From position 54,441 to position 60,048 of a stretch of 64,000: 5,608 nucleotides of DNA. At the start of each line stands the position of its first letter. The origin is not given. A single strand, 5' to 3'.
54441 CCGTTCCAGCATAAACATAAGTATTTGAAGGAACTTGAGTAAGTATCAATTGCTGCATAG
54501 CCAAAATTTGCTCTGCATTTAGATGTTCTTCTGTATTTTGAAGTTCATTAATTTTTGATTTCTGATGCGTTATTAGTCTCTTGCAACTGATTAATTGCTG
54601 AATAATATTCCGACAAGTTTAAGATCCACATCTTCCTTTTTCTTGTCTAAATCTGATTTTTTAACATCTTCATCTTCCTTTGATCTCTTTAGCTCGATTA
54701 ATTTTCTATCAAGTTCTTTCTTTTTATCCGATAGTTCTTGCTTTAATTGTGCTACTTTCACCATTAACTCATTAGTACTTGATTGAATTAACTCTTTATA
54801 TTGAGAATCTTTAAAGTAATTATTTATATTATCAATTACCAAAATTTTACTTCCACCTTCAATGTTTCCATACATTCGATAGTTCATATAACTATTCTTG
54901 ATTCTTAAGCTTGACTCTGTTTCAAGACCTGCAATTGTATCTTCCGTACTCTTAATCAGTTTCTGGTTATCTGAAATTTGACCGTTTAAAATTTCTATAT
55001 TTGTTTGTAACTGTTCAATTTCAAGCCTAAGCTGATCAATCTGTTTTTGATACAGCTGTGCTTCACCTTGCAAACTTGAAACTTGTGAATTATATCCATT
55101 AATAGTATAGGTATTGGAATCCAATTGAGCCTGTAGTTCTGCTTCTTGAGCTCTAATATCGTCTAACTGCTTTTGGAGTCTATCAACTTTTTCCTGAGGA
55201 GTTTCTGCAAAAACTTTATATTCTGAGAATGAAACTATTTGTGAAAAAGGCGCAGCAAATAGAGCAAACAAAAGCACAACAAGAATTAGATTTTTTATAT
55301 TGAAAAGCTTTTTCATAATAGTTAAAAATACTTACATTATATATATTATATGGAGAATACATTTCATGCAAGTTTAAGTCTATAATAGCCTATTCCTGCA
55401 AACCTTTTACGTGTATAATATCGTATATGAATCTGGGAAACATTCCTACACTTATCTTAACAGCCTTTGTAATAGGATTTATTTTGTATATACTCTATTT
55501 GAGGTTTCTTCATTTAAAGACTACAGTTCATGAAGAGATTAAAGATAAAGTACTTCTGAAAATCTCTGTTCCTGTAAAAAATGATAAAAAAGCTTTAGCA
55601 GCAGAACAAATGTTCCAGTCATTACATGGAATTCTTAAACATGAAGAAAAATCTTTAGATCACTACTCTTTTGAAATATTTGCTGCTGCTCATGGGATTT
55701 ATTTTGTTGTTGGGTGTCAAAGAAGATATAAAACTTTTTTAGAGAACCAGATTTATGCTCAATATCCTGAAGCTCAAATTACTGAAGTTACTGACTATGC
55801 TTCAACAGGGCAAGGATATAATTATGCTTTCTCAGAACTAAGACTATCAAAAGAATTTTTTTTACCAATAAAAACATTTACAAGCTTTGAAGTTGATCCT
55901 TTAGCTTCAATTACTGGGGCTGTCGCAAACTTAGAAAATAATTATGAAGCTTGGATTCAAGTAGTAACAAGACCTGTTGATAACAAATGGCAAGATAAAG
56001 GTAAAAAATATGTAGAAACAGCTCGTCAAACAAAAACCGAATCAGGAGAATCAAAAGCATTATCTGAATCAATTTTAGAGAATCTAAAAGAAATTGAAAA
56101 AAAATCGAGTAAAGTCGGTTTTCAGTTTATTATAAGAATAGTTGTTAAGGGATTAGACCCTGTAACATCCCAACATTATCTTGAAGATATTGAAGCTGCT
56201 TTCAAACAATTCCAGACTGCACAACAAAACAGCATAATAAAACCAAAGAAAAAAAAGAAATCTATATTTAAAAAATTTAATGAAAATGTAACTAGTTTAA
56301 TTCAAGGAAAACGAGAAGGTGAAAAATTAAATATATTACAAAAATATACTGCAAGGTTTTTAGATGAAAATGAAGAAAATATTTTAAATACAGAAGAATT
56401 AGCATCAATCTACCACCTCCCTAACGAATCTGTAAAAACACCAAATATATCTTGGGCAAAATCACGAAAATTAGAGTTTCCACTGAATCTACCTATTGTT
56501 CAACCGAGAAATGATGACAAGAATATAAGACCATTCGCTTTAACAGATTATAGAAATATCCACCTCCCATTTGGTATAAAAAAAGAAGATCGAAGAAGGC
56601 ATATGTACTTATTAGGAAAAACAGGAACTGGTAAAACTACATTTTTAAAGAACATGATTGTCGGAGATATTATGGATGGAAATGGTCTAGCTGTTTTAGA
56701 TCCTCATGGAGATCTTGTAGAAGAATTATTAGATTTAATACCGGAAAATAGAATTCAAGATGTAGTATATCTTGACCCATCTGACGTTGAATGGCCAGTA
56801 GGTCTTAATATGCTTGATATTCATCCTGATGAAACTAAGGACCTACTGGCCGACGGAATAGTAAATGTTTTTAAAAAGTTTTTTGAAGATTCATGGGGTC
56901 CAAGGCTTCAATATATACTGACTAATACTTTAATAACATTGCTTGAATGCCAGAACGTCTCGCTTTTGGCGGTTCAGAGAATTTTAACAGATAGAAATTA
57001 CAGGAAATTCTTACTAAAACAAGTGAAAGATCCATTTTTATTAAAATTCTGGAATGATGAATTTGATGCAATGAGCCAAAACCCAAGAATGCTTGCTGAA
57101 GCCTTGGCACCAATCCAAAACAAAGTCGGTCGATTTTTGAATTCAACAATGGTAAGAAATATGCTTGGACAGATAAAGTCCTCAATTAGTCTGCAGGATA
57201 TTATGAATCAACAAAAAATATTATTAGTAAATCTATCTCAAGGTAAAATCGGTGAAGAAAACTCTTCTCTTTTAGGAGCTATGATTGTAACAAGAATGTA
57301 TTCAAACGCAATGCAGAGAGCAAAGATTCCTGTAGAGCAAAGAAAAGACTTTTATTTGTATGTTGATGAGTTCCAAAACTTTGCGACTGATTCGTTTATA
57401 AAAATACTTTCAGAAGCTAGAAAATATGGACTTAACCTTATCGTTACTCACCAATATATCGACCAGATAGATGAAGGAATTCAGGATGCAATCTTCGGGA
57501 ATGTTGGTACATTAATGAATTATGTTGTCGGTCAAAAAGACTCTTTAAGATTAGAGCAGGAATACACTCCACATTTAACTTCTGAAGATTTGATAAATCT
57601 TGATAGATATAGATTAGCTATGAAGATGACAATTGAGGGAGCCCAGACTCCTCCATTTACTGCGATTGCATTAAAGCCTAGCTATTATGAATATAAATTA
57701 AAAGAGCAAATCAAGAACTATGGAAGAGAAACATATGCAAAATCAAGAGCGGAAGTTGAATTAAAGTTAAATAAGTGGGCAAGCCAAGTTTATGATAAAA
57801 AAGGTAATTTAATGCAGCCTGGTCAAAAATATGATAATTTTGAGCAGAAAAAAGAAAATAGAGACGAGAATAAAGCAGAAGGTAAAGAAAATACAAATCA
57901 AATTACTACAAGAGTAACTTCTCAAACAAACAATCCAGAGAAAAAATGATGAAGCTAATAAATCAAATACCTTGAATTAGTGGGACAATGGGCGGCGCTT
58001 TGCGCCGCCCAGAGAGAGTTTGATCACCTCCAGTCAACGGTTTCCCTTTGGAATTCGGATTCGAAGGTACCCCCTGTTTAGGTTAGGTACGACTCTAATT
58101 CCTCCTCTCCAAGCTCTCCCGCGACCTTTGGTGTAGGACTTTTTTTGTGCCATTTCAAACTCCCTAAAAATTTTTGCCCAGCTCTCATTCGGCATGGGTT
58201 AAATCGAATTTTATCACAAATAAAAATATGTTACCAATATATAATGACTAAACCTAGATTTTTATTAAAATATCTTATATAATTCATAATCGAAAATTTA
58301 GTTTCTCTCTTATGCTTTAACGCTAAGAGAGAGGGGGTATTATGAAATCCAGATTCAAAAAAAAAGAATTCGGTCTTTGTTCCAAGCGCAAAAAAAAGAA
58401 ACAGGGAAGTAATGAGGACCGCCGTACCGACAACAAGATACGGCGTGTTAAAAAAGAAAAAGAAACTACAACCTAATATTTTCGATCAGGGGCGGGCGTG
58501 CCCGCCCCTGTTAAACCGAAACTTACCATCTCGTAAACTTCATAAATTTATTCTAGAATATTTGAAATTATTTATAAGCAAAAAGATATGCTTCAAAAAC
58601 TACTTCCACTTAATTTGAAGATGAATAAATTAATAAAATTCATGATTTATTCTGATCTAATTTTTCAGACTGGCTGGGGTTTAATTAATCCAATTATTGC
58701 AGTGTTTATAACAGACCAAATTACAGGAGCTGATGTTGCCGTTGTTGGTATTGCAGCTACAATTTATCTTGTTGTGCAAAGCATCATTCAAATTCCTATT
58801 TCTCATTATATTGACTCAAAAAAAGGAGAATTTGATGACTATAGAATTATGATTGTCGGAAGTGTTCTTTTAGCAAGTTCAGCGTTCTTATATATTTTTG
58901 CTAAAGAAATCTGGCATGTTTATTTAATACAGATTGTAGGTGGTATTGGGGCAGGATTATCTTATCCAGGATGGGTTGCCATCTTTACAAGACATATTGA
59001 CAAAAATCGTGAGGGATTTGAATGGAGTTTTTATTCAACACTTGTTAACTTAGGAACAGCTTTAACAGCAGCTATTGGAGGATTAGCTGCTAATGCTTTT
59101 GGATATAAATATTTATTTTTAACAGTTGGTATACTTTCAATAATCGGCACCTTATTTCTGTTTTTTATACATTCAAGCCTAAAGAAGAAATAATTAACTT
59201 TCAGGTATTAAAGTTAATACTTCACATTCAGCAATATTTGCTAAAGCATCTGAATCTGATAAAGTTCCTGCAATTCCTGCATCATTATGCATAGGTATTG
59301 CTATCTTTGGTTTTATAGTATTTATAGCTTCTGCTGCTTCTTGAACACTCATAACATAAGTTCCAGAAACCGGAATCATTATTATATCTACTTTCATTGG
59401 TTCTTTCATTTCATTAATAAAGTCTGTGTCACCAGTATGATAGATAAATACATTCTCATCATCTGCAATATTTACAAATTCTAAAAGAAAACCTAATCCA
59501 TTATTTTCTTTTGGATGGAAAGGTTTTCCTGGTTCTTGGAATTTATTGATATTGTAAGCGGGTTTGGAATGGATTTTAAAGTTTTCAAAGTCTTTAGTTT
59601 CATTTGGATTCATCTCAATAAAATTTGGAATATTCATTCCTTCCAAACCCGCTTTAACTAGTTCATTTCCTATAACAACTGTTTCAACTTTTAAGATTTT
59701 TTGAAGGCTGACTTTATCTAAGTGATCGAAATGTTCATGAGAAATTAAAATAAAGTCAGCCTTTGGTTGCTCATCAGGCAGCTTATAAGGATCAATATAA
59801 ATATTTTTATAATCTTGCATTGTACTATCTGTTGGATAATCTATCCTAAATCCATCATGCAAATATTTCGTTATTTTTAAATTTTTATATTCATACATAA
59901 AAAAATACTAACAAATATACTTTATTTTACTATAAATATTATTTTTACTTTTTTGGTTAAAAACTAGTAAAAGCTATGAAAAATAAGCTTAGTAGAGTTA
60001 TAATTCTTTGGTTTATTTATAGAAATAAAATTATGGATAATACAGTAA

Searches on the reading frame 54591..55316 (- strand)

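Call 4: search_protein_families(library=pfam, proteins=[window:54591-55316:-], max_evalue=1)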
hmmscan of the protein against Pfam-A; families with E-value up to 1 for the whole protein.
window:54591-55316:- (241 aa): 42 families (the best 25 are shown)
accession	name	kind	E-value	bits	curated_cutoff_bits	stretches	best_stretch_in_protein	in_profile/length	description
PF00038.26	Filament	-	2.9e-05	24.3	40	1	38-141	159-260/313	Intermediate filament protein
PF08614.16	ATG16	-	3.5e-05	24.5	33.7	1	41-134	73-166/200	Autophagy protein 16 (ATG16)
PF06785.16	UPF0242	-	3.5e-05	24.4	33.5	1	11-133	49-178/194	Uncharacterised protein family (UPF0242) N-terminus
PF16515.11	HIP1_clath_bdg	-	0.00011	23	28.8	2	172-224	38-90/99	Clathrin-binding domain of Huntingtin-interacting protein 1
PF05615.18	THOC7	-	0.00015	22.5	28.7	1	41-120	36-109/136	Tho complex subunit 7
PF10473.14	CENP-F_leu_zip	-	0.00065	20.2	34.5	1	41-139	23-120/140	Leucine-rich repeats of kinetochore protein Cenp-F/LEK1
PF16312.10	Oberon_cc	-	0.0007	20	28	1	42-108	5-71/129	Coiled-coil region of Oberon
PF13863.11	DUF4200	-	0.00074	20.3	29.7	1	41-123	23-105/119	Domain of unknown function (DUF4200)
PF09486.15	HrpB7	-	0.00091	20.1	29.7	1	45-101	82-138/157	Bacterial type III secretion protein (HrpB7)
PF12795.12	MscS_porin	-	0.0013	18.9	34.4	1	52-132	145-223/238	Mechanosensitive ion channel porin domain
PF10174.14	Cast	-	0.0013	17.5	29.1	1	46-136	342-432/766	RIM-binding protein of the cytomatrix active zone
PF16526.10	CLZ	-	0.0017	19.2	26.7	1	37-70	26-59/71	C-terminal leucine zipper domain of cyclic nucleotide-gated channels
PF00261.25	Tropomyosin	-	0.0021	18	38.6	1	41-127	5-91/242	Tropomyosin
PF10186.14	ATG14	-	0.0026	17.3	33.2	2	46-131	37-123/347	Vacuolar sorting 38 and autophagy-related subunit 14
PF15898.10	PRKG1_interact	-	0.0046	18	32.4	1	33-120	2-85/101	cGMP-dependent protein kinase interacting domain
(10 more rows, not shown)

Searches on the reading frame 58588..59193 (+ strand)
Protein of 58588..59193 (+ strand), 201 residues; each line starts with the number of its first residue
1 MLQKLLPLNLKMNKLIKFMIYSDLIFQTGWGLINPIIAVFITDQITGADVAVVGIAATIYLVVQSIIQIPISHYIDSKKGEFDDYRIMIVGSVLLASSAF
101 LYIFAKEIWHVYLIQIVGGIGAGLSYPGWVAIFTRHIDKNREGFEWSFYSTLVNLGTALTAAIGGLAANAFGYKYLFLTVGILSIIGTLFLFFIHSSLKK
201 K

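Call 50: search_protein_families(library=pfam, proteins=[window:58588-59193:+], max_evalue=0.001)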
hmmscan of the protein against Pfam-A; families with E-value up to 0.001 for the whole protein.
window:58588-59193:+ (201 aa): 4 families
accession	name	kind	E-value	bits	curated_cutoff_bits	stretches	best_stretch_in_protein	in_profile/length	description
PF07690.21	MFS_1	-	7.3e-26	91.3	33.4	1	25-194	7-174/347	Major Facilitator Superfamily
PF05977.19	MFS_3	-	8.1e-09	34.9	27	1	40-185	36-182/524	Transmembrane secretion effector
PF13347.12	MFS_2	-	1.2e-06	27.8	27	1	20-173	230-386/427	MFS/sugar transport protein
PF00083.30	Sugar_tr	-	9.1e-05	21.9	22.3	1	144-195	46-97/452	Sugar (and other) transporter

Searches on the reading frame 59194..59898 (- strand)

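Call 50: search_protein_families(library=pfam, proteins=[window:59194-59898:-], max_evalue=0.001)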
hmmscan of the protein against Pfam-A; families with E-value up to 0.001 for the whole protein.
window:59194-59898:- (234 aa): 2 families
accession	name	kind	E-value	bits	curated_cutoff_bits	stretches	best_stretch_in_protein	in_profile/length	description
PF13483.12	Lactamase_B_3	-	1.9e-21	77.2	24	1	31-204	17-160/160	Beta-lactamase superfamily domain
PF12706.13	Lactamase_B_2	-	9.8e-15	55.1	27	1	34-204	19-199/200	Beta-lactamase superfamily domain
